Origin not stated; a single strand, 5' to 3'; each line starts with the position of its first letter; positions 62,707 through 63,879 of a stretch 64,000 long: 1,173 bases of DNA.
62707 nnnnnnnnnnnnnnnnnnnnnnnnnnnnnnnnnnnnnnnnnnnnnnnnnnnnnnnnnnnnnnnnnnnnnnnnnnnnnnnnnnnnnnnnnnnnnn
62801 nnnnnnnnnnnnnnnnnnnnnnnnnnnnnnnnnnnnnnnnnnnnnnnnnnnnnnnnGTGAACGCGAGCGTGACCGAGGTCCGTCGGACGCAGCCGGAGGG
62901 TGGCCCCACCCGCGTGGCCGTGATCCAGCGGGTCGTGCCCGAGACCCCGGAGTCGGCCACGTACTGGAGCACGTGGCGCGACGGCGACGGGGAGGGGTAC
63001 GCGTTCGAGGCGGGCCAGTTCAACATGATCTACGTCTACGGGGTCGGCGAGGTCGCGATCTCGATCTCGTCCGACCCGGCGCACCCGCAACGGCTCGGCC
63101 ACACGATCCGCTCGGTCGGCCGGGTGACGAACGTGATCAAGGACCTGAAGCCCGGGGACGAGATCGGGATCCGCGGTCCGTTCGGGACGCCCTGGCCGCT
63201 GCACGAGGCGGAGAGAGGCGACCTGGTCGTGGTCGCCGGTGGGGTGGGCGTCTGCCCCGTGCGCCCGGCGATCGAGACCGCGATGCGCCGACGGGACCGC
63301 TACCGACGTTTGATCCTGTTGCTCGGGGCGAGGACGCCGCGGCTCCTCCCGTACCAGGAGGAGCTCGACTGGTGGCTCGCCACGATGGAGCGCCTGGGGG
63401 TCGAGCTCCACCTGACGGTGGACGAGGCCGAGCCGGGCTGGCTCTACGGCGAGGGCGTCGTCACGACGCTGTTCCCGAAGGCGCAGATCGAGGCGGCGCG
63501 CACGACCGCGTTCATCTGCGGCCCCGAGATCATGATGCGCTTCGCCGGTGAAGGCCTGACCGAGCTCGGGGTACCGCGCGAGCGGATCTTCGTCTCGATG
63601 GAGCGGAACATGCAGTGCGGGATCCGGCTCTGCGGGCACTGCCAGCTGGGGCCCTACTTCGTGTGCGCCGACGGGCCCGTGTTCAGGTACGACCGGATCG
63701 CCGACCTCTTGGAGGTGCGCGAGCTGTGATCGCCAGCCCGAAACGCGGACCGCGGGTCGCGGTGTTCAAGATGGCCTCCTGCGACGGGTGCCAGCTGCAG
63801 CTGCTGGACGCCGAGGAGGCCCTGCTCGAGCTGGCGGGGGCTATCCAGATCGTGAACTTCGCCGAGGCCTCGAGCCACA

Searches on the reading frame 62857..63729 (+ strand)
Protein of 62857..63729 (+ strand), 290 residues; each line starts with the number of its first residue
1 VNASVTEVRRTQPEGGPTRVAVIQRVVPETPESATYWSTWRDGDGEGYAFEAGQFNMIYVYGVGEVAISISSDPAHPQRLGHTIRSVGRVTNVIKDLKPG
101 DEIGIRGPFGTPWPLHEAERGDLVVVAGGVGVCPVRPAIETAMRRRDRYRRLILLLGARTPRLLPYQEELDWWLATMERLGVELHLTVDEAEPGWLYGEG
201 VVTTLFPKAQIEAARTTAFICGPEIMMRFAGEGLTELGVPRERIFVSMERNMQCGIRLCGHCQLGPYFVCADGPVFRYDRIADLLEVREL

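Call 60: search_protein_families(library=pfam, proteins=[window:62857-63729:+], max_evalue=0.001)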
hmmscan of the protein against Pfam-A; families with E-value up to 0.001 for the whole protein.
window:62857-63729:+ (290 aa): 2 families
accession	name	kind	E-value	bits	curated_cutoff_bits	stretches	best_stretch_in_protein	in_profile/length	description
PF00175.26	NAD_binding_1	-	2.7e-13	50.9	22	1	126-230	2-107/109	Oxidoreductase NAD-binding domain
PF10418.14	DHODB_Fe-S_bind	-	2.1e-07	31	23.9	1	249-281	1-40/41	Iron-sulfur cluster binding domain of dihydroorotate dehydrogenase B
